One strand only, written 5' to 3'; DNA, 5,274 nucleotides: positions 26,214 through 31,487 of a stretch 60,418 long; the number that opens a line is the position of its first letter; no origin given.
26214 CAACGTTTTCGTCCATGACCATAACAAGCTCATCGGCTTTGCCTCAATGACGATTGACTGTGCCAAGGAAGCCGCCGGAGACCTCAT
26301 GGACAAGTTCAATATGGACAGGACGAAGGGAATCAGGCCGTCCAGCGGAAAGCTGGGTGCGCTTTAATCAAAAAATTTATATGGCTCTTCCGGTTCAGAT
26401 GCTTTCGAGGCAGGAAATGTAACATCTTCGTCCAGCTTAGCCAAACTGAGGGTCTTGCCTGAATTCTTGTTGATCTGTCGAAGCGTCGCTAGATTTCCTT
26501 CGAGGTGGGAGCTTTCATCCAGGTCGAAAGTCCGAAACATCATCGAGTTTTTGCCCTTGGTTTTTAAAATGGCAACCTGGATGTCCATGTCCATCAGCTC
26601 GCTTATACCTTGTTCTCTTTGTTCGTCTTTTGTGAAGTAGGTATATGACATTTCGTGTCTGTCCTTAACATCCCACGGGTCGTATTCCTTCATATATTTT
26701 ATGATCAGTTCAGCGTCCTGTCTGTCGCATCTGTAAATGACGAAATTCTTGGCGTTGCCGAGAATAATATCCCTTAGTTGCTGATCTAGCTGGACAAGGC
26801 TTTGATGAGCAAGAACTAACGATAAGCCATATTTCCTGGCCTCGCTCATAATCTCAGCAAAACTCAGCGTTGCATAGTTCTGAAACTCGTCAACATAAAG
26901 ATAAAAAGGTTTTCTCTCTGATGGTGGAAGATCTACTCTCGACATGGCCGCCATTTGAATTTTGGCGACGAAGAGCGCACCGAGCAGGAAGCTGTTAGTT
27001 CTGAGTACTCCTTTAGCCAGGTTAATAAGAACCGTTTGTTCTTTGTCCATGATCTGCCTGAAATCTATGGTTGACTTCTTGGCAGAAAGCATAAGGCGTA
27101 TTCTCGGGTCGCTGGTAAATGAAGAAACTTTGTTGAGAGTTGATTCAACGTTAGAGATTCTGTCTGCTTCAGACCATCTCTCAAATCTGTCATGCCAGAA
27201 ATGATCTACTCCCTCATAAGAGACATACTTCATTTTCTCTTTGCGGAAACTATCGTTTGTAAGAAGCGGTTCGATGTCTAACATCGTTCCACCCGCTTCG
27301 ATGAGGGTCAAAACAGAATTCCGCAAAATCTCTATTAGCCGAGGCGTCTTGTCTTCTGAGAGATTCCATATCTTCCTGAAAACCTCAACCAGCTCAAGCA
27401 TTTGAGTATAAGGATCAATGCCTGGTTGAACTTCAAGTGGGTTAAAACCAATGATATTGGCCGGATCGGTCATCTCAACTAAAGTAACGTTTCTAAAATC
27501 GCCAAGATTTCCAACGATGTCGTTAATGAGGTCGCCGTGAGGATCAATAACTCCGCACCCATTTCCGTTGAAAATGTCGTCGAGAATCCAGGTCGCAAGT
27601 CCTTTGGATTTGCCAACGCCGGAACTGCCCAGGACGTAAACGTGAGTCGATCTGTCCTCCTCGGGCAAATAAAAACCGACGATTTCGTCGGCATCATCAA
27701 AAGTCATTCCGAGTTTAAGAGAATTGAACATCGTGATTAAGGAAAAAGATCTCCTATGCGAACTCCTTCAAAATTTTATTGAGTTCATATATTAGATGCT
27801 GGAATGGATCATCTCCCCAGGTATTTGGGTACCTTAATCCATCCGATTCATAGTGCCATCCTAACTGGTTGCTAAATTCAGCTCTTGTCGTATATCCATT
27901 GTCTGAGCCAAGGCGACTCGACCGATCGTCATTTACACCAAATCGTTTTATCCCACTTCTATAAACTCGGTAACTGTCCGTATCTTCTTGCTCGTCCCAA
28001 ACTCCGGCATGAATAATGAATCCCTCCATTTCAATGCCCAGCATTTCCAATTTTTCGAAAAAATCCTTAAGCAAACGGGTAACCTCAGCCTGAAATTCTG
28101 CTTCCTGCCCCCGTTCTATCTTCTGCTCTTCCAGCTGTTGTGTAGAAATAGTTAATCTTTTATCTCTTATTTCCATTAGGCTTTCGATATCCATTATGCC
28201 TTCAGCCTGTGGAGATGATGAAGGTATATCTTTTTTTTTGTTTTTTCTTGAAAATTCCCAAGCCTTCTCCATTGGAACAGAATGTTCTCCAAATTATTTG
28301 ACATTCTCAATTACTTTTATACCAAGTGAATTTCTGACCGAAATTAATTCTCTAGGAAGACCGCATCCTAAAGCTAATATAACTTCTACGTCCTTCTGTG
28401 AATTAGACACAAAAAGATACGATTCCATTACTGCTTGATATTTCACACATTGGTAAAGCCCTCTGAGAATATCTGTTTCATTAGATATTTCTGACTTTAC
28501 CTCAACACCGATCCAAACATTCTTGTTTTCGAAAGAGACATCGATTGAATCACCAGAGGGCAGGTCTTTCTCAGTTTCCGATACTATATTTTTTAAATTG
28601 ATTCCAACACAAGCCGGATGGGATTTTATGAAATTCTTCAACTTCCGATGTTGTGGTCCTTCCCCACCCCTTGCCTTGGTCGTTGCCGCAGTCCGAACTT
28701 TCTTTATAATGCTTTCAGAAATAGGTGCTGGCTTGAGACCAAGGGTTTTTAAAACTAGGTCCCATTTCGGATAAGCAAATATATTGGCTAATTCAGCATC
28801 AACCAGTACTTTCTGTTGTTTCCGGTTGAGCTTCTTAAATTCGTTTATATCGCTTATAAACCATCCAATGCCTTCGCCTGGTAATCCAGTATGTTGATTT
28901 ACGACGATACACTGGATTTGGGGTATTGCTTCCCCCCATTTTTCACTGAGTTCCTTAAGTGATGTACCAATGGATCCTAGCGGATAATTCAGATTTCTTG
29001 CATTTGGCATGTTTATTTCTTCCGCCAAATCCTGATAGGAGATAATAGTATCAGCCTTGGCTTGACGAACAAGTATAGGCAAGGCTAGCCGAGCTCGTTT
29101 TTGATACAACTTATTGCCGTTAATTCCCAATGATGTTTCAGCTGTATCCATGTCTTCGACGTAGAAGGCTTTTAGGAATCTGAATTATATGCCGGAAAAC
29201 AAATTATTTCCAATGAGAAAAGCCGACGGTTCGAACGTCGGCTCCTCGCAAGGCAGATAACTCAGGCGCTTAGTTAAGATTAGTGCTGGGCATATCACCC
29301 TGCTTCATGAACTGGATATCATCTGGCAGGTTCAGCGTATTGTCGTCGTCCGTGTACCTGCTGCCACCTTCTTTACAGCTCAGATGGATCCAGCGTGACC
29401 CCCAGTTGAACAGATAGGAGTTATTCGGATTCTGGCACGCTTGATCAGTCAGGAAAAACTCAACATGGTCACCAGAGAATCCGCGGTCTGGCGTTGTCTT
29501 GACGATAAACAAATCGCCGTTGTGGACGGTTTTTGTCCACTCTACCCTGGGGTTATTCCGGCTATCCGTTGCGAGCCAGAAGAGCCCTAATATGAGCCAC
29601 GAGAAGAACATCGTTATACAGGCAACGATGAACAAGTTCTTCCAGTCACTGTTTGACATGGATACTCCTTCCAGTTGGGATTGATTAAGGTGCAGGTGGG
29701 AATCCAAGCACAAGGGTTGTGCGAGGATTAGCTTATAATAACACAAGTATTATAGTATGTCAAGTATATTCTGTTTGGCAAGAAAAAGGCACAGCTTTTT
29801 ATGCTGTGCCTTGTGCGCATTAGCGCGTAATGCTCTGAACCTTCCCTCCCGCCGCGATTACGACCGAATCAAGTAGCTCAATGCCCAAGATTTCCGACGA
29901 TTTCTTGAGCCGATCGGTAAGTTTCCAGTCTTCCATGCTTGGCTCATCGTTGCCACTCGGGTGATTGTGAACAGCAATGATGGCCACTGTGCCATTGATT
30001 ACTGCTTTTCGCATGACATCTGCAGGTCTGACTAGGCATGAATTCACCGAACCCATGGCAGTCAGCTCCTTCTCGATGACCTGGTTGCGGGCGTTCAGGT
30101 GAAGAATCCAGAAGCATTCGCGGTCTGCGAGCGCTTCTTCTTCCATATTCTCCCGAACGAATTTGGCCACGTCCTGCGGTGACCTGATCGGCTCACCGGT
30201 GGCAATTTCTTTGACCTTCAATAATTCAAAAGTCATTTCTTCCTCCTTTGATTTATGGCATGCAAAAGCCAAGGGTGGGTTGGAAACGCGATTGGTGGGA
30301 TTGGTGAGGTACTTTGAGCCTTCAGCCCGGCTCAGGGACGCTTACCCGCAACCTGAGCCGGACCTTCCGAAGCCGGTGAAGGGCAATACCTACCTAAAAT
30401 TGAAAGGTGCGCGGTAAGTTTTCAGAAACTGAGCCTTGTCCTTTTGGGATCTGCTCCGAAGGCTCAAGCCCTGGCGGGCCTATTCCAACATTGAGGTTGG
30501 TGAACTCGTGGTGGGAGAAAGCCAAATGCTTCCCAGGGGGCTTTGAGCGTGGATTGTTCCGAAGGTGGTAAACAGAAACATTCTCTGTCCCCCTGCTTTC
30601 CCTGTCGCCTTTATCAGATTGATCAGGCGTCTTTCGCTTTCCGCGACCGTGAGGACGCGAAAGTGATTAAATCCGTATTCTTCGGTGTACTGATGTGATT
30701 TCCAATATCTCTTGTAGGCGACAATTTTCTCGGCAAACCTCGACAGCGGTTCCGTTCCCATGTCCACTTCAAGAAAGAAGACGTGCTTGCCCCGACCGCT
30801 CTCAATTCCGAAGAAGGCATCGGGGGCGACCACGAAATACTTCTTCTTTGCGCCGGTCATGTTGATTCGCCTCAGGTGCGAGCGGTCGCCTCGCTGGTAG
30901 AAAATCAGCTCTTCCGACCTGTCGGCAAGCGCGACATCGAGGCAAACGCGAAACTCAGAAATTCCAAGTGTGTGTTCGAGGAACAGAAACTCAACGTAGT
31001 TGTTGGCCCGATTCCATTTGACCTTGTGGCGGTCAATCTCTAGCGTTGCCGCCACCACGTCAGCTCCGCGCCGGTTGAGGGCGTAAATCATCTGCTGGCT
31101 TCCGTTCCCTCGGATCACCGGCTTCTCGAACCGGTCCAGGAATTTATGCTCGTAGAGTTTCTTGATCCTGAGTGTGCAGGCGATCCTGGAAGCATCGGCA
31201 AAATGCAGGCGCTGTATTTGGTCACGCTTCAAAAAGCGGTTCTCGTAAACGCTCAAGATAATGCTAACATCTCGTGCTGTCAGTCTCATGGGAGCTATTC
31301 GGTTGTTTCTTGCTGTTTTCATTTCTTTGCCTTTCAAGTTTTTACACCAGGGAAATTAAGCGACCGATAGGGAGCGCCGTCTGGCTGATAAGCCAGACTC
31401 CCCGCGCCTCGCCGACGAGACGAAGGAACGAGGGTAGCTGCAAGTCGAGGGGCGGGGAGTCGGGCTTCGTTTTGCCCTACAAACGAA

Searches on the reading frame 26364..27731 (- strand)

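Call 23: search_protein_families(library=pfam, proteins=[window:26364-27731:-], max_evalue=0.001)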
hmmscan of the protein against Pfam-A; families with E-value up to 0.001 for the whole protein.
window:26364-27731:- (455 aa): 3 families
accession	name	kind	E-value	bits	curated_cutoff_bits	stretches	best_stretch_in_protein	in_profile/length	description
PF12696.13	TraG-D_C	-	2.6e-08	34.3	22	1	275-353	1-85/126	TraM recognition site of TraD and TraG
PF02534.20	T4SS-DNA_transf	-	1.7e-07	30.9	20.1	1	190-317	221-346/468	Type IV secretory system Conjugative DNA transfer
PF10412.15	TrwB_AAD_bind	-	5.3e-07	29.3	20.5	1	248-343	218-319/387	Type IV secretion-system coupling protein DNA-binding domain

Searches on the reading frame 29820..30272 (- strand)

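Call 68: search_protein_families(library=pfam, proteins=[window:29820-30272:-], max_evalue=0.001)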
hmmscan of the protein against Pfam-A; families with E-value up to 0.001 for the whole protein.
window:29820-30272:- (150 aa): 1 family
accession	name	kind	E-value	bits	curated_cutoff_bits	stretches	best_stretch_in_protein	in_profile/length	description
PF04002.20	RadC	-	1.1e-33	116.2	22.1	1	29-147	1-115/121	RadC-like JAB domain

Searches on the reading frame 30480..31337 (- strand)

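Call 68: search_protein_families(library=pfam, proteins=[window:30480-31337:-], max_evalue=0.001)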
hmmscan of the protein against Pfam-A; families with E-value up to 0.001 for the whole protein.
window:30480-31337:- (285 aa): 1 family
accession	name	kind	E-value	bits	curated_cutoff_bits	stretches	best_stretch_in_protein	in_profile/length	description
PF13814.12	Replic_Relax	-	3.2e-32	112.6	25.3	1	29-224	3-188/191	Replication-relaxation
